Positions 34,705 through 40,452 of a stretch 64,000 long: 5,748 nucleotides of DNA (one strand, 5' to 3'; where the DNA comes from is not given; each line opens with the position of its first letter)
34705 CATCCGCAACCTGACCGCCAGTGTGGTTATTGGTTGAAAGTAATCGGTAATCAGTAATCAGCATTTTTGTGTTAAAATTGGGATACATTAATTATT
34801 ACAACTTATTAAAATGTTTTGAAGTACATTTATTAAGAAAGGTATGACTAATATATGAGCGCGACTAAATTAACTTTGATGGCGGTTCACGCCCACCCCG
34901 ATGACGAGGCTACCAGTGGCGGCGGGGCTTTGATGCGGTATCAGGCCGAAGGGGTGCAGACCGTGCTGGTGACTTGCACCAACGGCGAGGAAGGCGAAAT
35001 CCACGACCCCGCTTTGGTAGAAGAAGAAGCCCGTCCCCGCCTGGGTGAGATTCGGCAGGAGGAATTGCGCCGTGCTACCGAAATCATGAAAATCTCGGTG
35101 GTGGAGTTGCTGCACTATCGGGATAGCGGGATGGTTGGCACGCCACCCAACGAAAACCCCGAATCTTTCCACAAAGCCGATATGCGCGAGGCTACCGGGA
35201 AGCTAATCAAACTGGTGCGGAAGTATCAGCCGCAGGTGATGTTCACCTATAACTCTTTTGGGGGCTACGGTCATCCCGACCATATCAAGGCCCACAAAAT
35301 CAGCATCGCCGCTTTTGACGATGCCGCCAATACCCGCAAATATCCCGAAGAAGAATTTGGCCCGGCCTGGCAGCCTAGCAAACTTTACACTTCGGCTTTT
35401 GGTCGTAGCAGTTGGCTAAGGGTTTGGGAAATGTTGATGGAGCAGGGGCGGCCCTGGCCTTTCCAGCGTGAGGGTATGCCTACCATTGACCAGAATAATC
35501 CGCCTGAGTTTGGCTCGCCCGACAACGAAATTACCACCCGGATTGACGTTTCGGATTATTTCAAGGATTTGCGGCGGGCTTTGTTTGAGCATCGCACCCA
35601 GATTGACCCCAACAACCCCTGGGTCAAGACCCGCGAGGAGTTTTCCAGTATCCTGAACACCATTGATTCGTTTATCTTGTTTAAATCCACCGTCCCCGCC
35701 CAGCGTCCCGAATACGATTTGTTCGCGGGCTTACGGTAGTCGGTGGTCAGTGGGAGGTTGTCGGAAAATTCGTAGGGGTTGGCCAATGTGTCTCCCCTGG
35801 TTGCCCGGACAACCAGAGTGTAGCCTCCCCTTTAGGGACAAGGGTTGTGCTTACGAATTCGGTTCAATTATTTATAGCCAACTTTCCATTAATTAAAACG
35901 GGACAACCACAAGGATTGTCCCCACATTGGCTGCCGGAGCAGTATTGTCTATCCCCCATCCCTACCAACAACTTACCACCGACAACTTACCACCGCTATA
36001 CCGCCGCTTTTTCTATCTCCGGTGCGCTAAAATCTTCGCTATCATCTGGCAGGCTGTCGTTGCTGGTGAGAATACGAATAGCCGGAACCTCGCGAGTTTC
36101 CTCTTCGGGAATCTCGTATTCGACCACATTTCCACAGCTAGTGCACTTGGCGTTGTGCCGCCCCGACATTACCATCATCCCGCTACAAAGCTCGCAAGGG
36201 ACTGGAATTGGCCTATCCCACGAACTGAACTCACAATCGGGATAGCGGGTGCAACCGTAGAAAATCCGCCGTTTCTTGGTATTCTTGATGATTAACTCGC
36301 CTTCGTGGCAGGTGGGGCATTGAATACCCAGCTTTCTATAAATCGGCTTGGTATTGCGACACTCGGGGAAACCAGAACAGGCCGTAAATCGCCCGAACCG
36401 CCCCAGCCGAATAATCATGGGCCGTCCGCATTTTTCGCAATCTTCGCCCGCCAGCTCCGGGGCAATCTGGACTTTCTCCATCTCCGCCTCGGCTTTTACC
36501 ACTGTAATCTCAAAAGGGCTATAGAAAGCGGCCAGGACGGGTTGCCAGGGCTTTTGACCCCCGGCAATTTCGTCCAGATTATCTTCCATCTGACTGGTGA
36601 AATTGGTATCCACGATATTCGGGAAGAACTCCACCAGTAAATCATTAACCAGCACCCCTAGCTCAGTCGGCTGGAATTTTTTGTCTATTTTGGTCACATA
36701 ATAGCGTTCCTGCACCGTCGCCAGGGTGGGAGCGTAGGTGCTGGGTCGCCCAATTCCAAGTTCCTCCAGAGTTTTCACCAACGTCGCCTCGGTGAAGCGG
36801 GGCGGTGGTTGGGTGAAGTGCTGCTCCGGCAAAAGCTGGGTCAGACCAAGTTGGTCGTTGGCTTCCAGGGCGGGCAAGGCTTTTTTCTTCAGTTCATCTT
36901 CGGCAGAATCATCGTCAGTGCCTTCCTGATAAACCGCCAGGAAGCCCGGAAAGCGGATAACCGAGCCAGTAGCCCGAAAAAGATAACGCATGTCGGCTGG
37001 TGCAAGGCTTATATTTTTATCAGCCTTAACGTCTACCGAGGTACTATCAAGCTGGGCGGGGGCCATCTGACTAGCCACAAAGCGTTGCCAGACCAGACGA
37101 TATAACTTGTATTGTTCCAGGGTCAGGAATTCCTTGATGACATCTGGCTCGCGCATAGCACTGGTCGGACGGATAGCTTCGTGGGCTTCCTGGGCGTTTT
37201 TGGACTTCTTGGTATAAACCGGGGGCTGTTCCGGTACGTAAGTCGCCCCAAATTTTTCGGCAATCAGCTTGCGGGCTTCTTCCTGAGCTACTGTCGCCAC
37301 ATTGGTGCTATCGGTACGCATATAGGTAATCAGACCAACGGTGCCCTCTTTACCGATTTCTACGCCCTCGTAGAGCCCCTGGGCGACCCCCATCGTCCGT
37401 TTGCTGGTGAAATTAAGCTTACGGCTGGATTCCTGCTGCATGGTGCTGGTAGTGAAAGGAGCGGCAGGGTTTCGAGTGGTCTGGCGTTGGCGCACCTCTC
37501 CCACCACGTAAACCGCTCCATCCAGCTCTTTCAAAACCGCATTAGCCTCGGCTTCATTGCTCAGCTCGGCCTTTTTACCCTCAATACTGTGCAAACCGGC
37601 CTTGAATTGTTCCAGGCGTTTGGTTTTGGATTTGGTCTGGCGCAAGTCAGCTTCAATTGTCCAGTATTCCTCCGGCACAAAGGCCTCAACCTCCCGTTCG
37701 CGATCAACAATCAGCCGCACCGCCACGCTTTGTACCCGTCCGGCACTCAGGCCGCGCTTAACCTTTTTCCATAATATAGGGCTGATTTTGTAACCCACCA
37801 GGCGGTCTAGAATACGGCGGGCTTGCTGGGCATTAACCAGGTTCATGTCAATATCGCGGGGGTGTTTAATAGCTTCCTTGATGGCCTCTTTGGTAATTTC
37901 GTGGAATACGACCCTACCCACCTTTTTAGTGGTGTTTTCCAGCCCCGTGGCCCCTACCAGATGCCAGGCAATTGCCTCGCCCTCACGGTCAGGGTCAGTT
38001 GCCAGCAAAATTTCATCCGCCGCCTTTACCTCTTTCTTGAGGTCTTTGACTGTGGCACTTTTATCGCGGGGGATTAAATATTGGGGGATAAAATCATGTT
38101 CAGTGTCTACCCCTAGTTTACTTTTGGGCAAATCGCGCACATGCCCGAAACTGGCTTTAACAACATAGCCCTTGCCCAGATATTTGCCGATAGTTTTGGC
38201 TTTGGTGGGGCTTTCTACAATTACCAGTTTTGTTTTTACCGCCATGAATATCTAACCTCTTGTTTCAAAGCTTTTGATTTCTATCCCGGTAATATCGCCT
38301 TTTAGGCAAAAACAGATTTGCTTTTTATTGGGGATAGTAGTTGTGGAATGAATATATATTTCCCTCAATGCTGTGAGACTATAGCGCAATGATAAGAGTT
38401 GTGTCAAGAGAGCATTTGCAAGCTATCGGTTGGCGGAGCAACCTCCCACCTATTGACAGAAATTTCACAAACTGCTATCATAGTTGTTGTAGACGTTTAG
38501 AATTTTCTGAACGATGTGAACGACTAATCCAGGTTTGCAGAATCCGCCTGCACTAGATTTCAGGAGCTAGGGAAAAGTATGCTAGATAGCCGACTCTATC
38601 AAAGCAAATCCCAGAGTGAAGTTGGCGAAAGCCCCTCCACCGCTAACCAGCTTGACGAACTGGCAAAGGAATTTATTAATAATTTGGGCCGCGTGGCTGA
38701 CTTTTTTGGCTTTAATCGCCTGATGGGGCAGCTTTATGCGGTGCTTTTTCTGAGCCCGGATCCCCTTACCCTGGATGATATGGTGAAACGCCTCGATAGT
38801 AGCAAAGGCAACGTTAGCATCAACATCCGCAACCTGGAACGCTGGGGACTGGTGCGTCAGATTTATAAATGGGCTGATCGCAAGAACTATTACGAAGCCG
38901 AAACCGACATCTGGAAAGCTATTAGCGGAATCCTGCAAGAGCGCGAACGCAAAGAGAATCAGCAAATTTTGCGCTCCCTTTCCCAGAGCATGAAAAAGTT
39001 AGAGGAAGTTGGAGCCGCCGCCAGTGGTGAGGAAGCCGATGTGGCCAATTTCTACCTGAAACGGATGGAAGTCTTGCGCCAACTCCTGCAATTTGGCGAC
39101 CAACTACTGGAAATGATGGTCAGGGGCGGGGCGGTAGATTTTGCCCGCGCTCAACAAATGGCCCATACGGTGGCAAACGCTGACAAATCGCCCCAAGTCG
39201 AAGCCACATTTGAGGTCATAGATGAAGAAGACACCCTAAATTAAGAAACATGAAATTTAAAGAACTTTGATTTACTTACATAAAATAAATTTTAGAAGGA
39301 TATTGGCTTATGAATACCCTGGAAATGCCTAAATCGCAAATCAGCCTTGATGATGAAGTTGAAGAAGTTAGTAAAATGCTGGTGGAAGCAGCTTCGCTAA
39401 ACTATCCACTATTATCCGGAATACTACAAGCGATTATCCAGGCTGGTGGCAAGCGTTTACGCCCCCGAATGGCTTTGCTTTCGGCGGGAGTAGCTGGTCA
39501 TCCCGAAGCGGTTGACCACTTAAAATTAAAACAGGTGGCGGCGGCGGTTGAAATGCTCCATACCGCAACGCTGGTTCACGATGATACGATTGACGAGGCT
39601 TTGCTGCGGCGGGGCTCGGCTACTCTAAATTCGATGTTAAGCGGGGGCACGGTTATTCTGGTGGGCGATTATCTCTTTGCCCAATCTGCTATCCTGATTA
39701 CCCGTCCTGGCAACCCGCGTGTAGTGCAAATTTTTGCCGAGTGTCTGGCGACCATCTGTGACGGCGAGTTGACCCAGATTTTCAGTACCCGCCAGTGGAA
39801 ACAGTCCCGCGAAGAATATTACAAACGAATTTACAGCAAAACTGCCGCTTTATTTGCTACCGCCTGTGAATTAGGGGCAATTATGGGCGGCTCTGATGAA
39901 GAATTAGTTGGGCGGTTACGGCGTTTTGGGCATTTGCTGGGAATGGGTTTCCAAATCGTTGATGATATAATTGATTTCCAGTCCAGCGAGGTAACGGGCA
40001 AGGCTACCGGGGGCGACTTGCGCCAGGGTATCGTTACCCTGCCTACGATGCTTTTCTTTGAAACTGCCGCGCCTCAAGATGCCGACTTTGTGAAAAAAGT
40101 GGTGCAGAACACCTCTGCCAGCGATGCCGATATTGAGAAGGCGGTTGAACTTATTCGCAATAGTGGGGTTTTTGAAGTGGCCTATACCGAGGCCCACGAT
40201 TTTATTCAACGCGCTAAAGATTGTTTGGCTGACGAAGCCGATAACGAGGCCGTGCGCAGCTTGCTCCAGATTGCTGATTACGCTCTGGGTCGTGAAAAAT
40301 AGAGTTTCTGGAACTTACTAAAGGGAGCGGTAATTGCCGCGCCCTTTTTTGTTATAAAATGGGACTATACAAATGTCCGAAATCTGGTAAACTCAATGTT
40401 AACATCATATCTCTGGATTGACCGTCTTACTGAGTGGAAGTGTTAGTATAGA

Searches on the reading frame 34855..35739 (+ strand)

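Call 77: search_protein_families(library=pfam, proteins=[window:34855-35739:+], max_evalue=0.001)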
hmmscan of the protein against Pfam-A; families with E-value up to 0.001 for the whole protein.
window:34855-35739:+ (294 aa): 1 family
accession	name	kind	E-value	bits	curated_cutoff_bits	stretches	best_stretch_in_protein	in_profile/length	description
PF02585.22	PIG-L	-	2.9e-29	102.6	28.2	1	9-153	1-128/129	GlcNAc-PI de-N-acetylase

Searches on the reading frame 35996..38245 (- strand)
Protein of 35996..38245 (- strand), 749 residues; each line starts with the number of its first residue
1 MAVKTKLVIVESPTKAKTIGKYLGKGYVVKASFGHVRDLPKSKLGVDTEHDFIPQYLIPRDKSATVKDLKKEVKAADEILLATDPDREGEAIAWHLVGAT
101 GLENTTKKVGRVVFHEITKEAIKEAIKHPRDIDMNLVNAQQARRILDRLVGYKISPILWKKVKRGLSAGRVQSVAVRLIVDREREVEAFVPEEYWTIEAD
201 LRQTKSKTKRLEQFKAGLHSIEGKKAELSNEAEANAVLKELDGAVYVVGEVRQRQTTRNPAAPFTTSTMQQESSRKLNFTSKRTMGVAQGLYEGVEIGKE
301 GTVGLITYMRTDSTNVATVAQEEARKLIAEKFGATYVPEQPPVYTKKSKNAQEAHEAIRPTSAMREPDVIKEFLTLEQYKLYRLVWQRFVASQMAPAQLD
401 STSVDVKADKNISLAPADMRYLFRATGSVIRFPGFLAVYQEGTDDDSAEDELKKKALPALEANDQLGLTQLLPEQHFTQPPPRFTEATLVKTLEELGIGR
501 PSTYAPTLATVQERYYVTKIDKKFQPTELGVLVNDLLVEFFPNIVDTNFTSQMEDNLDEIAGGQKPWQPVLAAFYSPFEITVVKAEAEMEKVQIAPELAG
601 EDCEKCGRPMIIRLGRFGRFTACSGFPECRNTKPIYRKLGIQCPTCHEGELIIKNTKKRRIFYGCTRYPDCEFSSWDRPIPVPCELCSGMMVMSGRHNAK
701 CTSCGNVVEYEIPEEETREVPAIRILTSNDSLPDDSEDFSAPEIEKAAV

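Call 14: search_protein_families(library=ncbifam, proteins=[window:35996-38245:-], max_evalue=0.00001)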
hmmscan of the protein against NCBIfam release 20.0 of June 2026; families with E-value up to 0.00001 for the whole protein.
window:35996-38245:- (749 aa): 12 families
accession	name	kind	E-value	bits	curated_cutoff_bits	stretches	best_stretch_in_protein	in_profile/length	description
TIGR01051.1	topA_bact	equivalog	2.2e-250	833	456.4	1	7-635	1-631/632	type I DNA topoisomerase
NF006451.0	PRK08780.1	equivalog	2e-230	767.4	1265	1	5-623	3-614/824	DNA topoisomerase I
NF004966.0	PRK06319.1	equivalog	1.2e-210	701.9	868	1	4-604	2-599/862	DNA topoisomerase I/SWI domain fusion protein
TIGR01054.1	rgy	equivalog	1.9e-85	287.4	471.7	1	60-576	703-1167/1172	reverse gyrase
TIGR01057.1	topA_arch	equivalog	2.5e-74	250.6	458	1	27-629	40-618/618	DNA topoisomerase I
NF005555.0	PRK07220.1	equivalog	1.2e-71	242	635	1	64-637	86-627/740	DNA topoisomerase I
NF005829.0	PRK07726.1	subfamily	1.6e-68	232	597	1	61-656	78-664/669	DNA topoisomerase 3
NF004438.0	PRK05776.1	equivalog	8e-66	222.6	793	1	24-592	48-589/677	DNA topoisomerase I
NF011532.0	PRK14973.1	equivalog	3.3e-60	203.9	930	1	64-630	85-618/936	DNA topoisomerase I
TIGR01056.1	topB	subfamily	3.9e-59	200.8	515.75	1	68-632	87-643/706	DNA topoisomerase III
NF006032.0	PRK08173.1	equivalog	5.2e-35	120.4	1058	1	66-496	85-502/863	DNA topoisomerase III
NF011313.0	PRK14724.1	equivalog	1.2e-23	82.8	1088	1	64-497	91-523/988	DNA topoisomerase III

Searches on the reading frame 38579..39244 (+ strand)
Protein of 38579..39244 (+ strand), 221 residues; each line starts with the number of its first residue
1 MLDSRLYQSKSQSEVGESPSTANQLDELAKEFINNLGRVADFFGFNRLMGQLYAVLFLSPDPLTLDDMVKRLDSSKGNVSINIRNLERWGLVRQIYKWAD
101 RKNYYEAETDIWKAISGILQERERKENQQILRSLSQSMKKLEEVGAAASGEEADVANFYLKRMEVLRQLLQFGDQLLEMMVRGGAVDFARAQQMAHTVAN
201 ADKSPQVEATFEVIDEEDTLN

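Call 77: search_protein_families(library=pfam, proteins=[window:38579-39244:+], max_evalue=0.001)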
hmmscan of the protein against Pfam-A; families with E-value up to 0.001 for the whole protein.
window:38579-39244:+ (221 aa): 2 families
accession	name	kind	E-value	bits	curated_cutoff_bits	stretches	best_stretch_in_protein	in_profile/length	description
PF12802.13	MarR_2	-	9.5e-06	26.1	27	1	47-94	5-52/61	MarR family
PF12840.13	HTH_20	-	3.5e-05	24.1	27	1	56-94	13-50/51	Helix-turn-helix domain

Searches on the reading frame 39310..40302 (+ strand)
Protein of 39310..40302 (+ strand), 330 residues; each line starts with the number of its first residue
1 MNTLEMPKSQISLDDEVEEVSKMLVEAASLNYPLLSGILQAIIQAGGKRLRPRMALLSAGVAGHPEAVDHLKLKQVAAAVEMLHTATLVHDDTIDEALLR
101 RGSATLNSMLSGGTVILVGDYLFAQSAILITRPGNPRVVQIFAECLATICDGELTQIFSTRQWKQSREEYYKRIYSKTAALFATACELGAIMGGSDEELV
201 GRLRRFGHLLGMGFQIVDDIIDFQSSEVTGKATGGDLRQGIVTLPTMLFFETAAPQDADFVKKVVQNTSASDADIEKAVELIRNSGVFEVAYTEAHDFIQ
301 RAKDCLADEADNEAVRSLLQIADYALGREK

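Call 77: search_protein_families(library=pfam, proteins=[window:39310-40302:+], max_evalue=0.001)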
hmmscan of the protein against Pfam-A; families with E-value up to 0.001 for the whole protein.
window:39310-40302:+ (330 aa): 1 family
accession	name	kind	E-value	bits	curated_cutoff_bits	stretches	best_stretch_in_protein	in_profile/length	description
PF00348.22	polyprenyl_synt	-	2.2e-64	217.5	27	1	34-281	3-250/251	Polyprenyl synthetase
